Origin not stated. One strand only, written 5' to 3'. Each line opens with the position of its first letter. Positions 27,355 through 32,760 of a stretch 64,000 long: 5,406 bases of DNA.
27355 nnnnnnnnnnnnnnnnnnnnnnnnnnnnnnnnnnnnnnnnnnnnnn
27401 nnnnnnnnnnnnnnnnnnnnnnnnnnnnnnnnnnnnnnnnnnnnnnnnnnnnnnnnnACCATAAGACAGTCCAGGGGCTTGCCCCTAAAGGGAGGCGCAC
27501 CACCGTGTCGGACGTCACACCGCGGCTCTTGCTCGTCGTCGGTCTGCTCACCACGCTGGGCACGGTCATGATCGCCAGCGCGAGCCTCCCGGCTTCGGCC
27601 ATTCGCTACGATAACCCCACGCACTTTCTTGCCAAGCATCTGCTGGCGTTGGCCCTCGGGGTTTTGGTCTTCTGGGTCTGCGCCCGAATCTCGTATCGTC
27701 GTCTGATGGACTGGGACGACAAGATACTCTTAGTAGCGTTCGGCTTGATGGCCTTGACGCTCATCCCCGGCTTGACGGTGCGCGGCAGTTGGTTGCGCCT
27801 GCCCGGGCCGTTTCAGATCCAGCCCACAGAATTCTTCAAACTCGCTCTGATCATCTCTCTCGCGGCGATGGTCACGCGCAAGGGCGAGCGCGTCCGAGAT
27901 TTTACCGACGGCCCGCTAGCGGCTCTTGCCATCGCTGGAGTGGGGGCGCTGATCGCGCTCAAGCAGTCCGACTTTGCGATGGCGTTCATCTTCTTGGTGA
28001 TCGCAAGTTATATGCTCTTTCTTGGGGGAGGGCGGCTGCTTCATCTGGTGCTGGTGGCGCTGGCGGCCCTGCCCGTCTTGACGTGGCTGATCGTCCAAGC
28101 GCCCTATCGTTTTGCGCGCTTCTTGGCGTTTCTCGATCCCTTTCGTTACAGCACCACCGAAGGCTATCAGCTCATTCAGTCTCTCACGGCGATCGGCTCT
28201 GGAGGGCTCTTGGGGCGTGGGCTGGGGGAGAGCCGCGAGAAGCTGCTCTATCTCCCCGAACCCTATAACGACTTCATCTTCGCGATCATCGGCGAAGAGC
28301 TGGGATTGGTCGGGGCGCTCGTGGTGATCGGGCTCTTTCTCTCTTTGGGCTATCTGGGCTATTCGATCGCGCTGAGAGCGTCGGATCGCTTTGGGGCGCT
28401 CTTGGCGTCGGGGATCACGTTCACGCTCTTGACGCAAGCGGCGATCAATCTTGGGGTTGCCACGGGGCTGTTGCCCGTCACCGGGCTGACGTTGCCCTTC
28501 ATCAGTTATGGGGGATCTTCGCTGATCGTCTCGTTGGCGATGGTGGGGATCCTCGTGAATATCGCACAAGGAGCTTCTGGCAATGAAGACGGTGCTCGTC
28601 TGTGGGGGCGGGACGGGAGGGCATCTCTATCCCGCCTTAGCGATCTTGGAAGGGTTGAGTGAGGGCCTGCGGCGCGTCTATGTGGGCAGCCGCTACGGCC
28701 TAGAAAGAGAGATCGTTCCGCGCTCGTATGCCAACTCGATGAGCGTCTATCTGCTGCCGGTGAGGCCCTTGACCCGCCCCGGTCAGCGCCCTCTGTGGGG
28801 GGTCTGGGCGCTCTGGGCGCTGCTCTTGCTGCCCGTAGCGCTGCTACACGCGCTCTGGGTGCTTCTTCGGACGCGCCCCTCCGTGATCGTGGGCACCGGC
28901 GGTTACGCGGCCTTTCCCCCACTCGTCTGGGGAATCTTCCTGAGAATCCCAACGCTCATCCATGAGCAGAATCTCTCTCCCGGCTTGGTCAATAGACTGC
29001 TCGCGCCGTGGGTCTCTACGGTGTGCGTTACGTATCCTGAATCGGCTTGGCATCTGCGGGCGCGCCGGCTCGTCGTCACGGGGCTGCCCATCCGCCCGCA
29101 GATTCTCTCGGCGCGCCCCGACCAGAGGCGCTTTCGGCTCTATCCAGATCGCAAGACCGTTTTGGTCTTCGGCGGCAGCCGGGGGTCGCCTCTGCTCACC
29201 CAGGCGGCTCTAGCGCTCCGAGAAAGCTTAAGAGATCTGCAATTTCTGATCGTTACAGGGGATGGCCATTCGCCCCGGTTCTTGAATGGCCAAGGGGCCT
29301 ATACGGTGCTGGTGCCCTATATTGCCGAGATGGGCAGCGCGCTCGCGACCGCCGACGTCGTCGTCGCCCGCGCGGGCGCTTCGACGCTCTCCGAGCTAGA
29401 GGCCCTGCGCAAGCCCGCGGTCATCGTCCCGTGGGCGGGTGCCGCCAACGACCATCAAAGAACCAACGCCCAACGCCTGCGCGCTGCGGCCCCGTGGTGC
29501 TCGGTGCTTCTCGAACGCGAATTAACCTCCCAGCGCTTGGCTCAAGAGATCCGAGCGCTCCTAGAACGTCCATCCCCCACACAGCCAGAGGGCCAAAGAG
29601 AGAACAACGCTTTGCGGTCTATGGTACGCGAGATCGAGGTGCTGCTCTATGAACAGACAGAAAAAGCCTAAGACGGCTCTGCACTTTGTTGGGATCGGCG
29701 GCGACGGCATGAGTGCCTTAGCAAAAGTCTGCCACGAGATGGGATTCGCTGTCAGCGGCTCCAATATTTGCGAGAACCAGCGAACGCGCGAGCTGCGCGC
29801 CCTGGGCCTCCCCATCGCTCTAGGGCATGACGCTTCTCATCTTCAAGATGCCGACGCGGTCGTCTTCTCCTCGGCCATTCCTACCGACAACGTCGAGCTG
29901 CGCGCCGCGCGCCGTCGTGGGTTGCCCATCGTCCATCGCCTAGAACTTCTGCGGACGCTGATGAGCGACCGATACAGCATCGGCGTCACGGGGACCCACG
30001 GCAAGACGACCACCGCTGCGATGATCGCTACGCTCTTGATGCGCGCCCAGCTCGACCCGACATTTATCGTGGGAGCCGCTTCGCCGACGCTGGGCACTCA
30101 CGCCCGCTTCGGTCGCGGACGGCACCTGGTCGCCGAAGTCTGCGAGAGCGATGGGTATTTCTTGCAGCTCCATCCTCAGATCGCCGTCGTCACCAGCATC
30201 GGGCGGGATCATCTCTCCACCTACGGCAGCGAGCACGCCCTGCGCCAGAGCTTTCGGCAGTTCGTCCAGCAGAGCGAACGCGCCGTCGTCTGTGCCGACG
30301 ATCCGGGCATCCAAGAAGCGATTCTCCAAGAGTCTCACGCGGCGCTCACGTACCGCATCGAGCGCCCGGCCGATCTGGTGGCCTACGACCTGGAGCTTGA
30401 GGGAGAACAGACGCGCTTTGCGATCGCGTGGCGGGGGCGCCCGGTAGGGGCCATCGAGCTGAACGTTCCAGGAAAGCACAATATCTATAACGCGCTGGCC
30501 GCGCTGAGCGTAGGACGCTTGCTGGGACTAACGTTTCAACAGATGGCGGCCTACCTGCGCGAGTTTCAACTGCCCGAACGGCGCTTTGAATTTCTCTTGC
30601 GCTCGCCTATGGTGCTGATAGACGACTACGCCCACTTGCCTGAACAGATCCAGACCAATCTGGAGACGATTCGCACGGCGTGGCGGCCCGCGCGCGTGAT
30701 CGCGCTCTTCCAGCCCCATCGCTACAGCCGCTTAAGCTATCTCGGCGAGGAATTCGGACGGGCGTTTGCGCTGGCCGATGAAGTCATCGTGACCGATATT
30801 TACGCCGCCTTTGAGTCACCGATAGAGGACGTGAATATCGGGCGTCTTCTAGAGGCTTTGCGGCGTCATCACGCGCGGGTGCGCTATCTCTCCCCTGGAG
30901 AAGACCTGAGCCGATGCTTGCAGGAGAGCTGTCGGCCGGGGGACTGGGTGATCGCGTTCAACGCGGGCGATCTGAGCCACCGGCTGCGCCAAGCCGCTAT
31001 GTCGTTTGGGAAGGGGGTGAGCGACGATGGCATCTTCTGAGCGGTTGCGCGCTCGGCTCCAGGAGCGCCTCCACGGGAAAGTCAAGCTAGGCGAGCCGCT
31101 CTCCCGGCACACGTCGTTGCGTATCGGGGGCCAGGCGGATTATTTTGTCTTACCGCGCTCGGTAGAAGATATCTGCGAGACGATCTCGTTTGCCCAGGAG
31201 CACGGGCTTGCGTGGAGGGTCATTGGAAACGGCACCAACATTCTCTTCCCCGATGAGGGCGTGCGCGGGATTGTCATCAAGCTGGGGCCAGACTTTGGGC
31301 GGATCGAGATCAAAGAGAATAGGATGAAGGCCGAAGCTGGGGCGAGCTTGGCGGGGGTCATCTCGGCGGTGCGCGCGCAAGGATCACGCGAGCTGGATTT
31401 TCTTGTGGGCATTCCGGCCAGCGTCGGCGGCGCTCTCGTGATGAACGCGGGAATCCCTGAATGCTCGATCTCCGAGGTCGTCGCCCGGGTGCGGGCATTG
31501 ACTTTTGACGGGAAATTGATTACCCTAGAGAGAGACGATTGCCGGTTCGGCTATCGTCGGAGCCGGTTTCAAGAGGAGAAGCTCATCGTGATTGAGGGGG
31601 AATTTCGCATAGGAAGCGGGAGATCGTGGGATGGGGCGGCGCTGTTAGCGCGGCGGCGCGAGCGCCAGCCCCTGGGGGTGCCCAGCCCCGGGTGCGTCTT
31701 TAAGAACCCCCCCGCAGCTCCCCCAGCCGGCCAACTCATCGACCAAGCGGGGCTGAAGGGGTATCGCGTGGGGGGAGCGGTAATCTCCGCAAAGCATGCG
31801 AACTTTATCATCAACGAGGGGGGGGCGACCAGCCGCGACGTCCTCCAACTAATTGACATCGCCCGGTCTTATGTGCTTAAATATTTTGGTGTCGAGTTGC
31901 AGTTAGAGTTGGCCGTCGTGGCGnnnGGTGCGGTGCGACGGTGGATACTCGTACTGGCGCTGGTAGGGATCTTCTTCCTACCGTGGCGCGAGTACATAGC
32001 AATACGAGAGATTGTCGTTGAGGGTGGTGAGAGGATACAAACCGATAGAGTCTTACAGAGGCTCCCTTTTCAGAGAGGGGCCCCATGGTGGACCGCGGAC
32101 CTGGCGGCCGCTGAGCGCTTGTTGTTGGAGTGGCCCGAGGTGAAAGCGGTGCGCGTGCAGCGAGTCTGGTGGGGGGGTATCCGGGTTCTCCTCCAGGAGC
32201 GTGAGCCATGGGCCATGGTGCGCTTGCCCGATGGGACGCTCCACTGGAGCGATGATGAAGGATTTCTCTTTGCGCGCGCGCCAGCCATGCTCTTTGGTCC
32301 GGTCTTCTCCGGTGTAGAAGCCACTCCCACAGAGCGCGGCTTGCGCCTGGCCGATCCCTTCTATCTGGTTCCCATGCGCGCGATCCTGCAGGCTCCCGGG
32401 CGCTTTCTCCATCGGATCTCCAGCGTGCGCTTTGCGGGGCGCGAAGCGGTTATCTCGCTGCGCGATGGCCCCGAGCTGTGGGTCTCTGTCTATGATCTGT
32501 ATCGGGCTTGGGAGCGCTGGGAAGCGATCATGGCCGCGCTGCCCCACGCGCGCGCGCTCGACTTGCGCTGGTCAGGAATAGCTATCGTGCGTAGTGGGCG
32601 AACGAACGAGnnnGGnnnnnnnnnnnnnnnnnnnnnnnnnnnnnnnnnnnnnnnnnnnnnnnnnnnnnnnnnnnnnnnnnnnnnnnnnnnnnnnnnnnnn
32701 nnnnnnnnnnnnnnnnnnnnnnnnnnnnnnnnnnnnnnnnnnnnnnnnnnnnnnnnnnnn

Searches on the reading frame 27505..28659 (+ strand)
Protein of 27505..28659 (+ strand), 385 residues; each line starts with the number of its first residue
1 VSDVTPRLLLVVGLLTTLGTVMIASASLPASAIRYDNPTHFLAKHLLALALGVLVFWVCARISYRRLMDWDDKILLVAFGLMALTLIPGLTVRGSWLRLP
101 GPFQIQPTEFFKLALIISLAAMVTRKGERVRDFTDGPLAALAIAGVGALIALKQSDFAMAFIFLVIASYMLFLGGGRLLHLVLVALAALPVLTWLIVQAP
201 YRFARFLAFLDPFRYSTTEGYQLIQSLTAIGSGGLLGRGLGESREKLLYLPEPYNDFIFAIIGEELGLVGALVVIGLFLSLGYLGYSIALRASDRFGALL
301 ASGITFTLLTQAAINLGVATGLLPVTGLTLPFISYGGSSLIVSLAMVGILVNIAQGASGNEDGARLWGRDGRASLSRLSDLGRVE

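Call 12: search_protein_families(library=pfam, proteins=[window:27505-28659:+], max_evalue=0.00001)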
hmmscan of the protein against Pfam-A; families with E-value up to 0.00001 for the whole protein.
window:27505-28659:+ (385 aa): 1 family
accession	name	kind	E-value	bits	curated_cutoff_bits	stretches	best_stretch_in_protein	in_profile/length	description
PF01098.24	FTSW_RODA_SPOVE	-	3.9e-100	335.7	26.4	1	9-355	5-352/356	Cell cycle protein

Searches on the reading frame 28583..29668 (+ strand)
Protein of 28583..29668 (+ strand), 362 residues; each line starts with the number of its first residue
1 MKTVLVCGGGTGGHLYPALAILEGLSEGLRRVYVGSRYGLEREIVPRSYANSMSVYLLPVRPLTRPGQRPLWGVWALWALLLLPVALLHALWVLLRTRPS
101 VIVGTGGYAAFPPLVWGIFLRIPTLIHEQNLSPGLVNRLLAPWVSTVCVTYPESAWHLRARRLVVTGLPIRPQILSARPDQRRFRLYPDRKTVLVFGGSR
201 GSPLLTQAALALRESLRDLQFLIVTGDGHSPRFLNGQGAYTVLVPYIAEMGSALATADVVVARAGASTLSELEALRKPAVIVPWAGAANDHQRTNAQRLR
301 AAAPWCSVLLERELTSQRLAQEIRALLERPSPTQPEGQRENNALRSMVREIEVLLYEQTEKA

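Call 12: search_protein_families(library=pfam, proteins=[window:28583-29668:+], max_evalue=0.00001)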
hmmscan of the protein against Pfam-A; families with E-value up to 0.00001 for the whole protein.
window:28583-29668:+ (362 aa): 2 families
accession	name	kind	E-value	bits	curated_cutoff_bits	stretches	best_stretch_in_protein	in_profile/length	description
PF04101.22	Glyco_tran_28_C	-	1.8e-26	93.6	22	1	192-337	1-151/166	Glycosyltransferase family 28 C-terminal domain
PF03033.26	Glyco_transf_28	-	2.3e-22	80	26.2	1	4-147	1-137/139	Glycosyltransferase family 28 N-terminal domain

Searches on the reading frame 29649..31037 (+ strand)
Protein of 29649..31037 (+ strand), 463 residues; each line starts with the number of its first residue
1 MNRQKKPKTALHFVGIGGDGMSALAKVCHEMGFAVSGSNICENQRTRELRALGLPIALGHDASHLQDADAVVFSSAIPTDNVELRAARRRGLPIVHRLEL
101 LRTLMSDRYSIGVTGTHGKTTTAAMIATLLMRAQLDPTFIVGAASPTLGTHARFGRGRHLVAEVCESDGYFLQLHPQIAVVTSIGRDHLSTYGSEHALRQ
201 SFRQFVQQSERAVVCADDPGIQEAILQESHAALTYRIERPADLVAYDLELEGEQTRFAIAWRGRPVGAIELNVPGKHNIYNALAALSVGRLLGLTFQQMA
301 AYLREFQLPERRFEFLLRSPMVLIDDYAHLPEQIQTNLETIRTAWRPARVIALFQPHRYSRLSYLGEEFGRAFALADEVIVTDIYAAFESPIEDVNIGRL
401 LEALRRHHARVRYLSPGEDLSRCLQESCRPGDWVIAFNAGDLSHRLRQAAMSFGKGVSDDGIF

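Call 12: search_protein_families(library=pfam, proteins=[window:29649-31037:+], max_evalue=0.00001)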
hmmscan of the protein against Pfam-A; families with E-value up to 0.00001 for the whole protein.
window:29649-31037:+ (463 aa): 3 families
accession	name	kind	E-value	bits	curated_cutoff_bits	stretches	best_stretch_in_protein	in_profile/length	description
PF08245.18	Mur_ligase_M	-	1.3e-25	91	24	1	113-288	1-199/200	Mur ligase middle domain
PF01225.30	Mur_ligase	-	5.2e-25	88.1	21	1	11-109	2-95/95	Mur ligase family, catalytic domain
PF02875.26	Mur_ligase_C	-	1.2e-13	52.5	28.4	1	311-437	1-124/127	Mur ligase, glutamate ligase domain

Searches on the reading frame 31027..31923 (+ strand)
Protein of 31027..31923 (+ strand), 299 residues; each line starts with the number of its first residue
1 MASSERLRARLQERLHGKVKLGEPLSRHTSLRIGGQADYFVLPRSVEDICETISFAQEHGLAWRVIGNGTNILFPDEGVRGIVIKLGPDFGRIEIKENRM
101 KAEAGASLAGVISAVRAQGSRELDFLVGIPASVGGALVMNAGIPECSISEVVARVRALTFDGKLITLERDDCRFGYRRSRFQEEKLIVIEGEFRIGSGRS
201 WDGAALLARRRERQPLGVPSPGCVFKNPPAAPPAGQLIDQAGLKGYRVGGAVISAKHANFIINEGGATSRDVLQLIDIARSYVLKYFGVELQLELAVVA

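Call 12: search_protein_families(library=pfam, proteins=[window:31027-31923:+], max_evalue=0.00001)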
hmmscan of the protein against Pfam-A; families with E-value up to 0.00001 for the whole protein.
window:31027-31923:+ (299 aa): 2 families
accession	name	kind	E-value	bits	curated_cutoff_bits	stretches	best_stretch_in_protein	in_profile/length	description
PF02873.21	MurB_C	-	6.7e-31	106.8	27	1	205-297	8-98/99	UDP-N-acetylenolpyruvoylglucosamine reductase, C-terminal domain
PF01565.28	FAD_binding_4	-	6.6e-22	78.2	26.4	1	38-167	2-138/139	FAD binding domain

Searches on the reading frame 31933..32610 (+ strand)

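Call 12: search_protein_families(library=pfam, proteins=[window:31933-32610:+], max_evalue=0.00001)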
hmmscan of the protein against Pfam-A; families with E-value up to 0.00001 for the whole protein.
window:31933-32610:+ (226 aa): 1 family
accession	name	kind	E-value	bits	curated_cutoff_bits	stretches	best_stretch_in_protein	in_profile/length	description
PF08478.15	POTRA_1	-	2.3e-11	44.3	23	1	23-90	2-69/69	POTRA domain, FtsQ-type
